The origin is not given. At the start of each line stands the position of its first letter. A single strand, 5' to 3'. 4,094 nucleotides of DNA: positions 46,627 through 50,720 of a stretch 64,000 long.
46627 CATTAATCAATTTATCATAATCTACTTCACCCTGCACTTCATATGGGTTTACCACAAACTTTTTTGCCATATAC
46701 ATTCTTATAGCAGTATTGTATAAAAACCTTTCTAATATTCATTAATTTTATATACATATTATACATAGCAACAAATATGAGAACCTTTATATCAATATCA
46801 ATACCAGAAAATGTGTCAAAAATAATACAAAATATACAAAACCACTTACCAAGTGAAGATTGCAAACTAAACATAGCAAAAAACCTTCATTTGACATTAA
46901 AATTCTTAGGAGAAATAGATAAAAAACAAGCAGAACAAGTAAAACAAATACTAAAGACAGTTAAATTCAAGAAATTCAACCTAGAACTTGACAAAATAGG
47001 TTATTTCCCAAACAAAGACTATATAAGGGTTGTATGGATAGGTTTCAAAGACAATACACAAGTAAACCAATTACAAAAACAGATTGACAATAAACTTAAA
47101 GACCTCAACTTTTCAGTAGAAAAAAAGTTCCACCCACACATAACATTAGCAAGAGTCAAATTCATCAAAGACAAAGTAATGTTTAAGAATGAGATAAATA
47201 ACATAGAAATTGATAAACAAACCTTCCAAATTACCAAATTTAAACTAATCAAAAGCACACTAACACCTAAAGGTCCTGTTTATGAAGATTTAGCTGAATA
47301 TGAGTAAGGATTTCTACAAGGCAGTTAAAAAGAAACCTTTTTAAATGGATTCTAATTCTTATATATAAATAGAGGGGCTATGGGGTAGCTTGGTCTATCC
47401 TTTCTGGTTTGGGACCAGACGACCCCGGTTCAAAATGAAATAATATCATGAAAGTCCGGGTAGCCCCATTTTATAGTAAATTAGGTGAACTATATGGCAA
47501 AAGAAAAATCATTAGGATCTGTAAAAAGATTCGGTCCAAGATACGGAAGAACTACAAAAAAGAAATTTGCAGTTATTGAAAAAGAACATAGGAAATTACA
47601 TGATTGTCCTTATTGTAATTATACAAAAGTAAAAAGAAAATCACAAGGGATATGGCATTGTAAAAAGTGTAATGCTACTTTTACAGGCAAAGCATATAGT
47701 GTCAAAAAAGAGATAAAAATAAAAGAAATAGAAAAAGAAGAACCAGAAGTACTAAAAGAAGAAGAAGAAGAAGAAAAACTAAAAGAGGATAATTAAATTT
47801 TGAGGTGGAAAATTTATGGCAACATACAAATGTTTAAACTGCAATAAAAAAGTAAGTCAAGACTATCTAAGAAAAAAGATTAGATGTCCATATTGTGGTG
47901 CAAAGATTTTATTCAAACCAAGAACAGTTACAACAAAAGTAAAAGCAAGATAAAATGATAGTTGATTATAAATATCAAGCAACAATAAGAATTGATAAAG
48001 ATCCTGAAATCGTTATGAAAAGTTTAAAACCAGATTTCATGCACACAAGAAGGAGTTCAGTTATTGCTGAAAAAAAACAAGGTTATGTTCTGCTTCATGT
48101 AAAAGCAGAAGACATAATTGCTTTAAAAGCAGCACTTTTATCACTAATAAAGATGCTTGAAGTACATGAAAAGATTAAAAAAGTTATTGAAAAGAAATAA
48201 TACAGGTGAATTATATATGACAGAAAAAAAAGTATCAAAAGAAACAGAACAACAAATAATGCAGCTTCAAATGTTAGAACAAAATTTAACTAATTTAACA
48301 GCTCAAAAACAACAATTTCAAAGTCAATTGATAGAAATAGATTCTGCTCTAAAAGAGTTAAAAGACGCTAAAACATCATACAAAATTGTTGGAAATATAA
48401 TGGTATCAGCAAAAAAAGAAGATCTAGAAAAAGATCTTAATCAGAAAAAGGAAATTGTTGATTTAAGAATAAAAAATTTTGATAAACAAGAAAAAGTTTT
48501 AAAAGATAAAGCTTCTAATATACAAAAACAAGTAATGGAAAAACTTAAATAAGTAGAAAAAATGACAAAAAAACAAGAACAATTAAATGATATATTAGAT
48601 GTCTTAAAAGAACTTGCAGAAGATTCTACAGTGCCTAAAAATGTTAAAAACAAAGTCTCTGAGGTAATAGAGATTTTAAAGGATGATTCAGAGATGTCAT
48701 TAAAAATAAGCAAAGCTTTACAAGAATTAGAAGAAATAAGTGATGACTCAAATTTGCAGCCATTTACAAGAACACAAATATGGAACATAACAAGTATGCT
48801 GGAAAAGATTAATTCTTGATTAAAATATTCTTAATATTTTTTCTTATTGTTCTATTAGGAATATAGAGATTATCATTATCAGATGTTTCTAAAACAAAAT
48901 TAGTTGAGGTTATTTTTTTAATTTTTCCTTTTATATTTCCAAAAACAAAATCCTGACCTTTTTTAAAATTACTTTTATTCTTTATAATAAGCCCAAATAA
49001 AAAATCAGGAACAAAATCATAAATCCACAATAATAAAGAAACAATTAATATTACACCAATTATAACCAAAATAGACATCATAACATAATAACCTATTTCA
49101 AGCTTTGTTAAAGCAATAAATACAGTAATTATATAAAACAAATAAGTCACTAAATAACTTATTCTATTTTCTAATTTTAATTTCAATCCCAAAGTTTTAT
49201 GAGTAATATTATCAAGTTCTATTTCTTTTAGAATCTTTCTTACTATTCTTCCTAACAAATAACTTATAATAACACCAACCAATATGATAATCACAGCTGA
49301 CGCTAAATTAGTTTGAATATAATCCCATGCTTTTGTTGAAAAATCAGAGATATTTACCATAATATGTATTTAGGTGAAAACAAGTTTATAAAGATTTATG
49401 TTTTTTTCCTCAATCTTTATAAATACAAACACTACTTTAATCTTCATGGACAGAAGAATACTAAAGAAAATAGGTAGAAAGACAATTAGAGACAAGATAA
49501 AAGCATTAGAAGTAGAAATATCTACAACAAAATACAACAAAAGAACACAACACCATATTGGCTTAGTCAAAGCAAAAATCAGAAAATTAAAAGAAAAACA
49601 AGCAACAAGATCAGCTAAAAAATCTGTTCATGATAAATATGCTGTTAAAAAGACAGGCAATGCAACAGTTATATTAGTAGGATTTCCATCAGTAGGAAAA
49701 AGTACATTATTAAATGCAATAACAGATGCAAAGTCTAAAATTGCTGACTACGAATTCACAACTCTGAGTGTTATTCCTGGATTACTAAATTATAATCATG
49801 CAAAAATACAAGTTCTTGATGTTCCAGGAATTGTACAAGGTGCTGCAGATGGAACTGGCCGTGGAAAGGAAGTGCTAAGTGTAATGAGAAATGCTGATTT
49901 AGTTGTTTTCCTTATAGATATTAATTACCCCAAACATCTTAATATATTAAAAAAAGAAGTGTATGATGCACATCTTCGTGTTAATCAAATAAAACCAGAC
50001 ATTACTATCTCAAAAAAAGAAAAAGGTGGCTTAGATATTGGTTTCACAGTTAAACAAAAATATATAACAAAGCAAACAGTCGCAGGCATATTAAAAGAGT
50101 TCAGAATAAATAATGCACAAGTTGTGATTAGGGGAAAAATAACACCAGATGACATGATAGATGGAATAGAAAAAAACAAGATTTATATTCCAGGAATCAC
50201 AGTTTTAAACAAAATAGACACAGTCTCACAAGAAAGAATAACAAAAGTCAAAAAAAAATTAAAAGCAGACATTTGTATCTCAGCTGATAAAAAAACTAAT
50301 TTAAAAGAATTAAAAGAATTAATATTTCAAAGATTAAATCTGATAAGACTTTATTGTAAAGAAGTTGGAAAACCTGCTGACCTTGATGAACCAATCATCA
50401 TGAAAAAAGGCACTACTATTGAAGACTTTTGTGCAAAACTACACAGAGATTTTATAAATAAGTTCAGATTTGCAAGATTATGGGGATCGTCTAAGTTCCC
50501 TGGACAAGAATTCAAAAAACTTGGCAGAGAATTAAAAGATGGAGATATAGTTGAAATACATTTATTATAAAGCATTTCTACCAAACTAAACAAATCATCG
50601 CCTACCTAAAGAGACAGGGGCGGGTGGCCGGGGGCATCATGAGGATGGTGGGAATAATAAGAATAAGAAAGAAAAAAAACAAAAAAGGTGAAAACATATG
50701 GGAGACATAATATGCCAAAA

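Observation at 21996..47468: Every tRNA gene is intron-split: 12 introns in 6 tRNAs, 9 non-canonical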

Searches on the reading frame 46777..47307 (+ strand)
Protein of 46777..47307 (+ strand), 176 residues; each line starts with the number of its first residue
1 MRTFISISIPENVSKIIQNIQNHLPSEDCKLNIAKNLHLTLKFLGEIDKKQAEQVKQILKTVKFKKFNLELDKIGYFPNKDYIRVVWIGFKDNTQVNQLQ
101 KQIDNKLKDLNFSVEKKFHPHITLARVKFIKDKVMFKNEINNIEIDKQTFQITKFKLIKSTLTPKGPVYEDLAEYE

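Call 25: search_protein_families(library=pfam, proteins=[window:46777-47307:+], max_evalue=0.01)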
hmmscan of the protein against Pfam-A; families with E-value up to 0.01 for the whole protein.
window:46777-47307:+ (176 aa): 4 families
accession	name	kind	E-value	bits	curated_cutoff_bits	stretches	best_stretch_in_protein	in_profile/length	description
PF02834.22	LigT_PEase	-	1.1e-34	118.9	23.3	2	9-87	7-87/87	LigT like Phosphoesterase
PF13563.12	2_5_RNA_ligase2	-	7.3e-13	49.3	27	1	14-128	6-117/152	2'-5' RNA ligase superfamily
PF10469.15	AKAP7_NLS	-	1.1e-11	45.5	24.4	1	8-147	13-172/208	AKAP7 2'5' RNA ligase-like domain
PF09749.15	HVSL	-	0.00026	20.9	26.8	1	12-131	57-195/242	Uncharacterised conserved protein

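Call 26: find_encoding_contigs(protein=window:46777-47307:+, flank=10000, max_places=6)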
Protein window:46777-47307:+ (176 aa): 17 contigs read that carry it; 6 places shown.
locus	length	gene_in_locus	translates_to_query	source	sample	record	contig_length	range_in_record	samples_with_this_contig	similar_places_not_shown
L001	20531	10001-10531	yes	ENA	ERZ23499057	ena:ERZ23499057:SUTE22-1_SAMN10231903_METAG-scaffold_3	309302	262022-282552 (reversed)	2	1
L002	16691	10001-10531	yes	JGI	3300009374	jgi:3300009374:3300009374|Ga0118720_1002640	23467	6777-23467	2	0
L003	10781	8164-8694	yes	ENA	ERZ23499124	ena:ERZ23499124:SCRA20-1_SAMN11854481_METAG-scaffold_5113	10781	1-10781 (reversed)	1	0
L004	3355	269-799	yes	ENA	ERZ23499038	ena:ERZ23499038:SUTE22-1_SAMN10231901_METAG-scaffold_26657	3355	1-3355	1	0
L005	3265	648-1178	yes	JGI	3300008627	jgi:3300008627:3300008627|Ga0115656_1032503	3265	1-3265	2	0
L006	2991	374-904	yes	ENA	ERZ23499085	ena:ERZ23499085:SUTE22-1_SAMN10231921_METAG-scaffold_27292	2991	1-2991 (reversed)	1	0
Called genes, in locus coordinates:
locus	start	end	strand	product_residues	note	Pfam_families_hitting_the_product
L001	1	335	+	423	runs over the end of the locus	PF02558:ApbA (weak), PF03446:NAD_binding_2, PF03721:UDPG_MGDP_dh_N, PF00984:UDPG_MGDP_dh, PF03720:UDPG_MGDP_dh_C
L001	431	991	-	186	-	PF00300:His_Phos_1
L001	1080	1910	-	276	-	PF01351:RNase_HII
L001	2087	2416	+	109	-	-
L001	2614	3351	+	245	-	PF14528:LAGLIDADG_3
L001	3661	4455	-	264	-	-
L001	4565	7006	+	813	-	PF14890:Intein_splicing, PF14528:LAGLIDADG_3, PF01935:DUF87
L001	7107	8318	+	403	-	PF13793:Pribosyltran_N, PF00156:Pribosyltran, PF14572:Pribosyl_synth (faint)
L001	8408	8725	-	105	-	-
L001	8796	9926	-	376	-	PF00579:tRNA-synt_1b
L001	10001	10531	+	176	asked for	PF02834:LigT_PEase, PF10469:AKAP7_NLS, PF13563:2_5_RNA_ligase2, PF02834:LigT_PEase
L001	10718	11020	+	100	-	PF01780:Ribosomal_L37ae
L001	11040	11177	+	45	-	PF03604:Zn_ribbon_RPAB4 (weak)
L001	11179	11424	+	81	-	PF09341:Pcc1 (weak)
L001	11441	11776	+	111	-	PF01920:Prefoldin_2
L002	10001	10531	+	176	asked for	PF02834:LigT_PEase, PF10469:AKAP7_NLS, PF13563:2_5_RNA_ligase2, PF02834:LigT_PEase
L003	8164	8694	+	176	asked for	PF02834:LigT_PEase, PF10469:AKAP7_NLS, PF13563:2_5_RNA_ligase2, PF02834:LigT_PEase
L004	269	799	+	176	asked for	PF02834:LigT_PEase, PF10469:AKAP7_NLS, PF13563:2_5_RNA_ligase2, PF02834:LigT_PEase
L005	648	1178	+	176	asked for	PF02834:LigT_PEase, PF10469:AKAP7_NLS, PF13563:2_5_RNA_ligase2, PF02834:LigT_PEase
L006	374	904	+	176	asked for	PF02834:LigT_PEase, PF10469:AKAP7_NLS, PF13563:2_5_RNA_ligase2, PF02834:LigT_PEase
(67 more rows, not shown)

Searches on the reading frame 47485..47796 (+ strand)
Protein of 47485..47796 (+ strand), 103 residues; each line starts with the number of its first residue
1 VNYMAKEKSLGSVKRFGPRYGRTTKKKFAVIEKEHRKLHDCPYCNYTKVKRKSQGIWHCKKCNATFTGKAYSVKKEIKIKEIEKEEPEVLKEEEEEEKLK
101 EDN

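Call 25: search_protein_families(library=pfam, proteins=[window:47485-47796:+], max_evalue=0.01)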
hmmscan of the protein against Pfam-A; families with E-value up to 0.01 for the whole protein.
window:47485-47796:+ (103 aa): 4 families
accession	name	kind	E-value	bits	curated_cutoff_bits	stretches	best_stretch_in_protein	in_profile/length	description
PF01780.25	Ribosomal_L37ae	-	1.7e-22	79.7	21.9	1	7-75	2-70/85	Ribosomal L37ae protein family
PF08646.16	Rep_fac-A_C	-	0.0015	18.8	28.5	1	28-79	8-60/146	Replication factor-A C terminal domain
PF05129.18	Zn_ribbon_Elf1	-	0.0021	18.6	29.8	1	26-78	7-68/79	Transcription elongation factor Elf1 like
PF14354.12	Lar_restr_allev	-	0.0039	17.8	28.6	1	37-70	2-34/58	Restriction alleviation protein Lar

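Call 61: find_related_loci(query=window:47494-47796:+, collection=metagenome_contigs, flank=1500)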
Query window:47494-47796:+ (100 aa) in metagenome_contigs; peptide patterns used: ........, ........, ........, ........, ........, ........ (x = any residue, [..] = any of these).
600 stretches matched a pattern (row limit reached: there are more); 6 encode a relative of the query (tblastn E <= 1e-3); 6 distinct loci.
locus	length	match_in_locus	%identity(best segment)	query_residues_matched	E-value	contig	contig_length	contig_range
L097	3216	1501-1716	68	1-72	1e-29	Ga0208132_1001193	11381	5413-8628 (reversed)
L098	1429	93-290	53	3-68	5e-22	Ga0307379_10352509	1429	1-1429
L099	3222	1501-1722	47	2-75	7e-18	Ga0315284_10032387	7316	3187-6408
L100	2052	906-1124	47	1-71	2e-16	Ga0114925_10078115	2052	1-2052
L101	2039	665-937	37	5-89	2e-15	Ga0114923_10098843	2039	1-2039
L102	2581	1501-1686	40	8-69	5e-13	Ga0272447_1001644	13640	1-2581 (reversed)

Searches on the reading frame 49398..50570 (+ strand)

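Call 25: search_protein_families(library=pfam, proteins=[window:49398-50570:+], max_evalue=0.01)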
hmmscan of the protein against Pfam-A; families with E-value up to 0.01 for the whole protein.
window:49398-50570:+ (390 aa): 9 families
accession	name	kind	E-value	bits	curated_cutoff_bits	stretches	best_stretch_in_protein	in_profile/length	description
PF16897.10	MMR_HSR1_Xtn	-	8.4e-32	109.8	35.2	1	209-315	1-106/106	C-terminal region of MMR_HSR1 domain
PF01926.29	MMR_HSR1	-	3.9e-23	82.2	21.9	1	90-194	1-102/113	50S ribosome-binding GTPase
PF02421.24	FeoB_N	-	1.8e-13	50.7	27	1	90-147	2-59/156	Ferrous iron transport protein B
PF02824.27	TGS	-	2.2e-12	47.3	22.2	1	328-388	12-59/60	TGS domain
PF03193.22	RsgA_GTPase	-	1.5e-05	25.4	30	1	35-111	52-129/174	RsgA GTPase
PF03308.22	MeaB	-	0.00032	20.2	23.1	0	81-109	25-54/273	Methylmalonyl Co-A mutase-associated GTPase MeaB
PF00009.33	GTP_EFTU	-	0.00045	20.3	26.5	0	264-296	122-154/188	Elongation factor Tu GTP binding domain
PF00350.29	Dynamin_N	-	0.00059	20.3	27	0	91-112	1-22/168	Dynamin family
PF02492.25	cobW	-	0.0041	17.2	20.7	0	90-112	2-24/180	CobW/HypB/UreG, nucleotide-binding domain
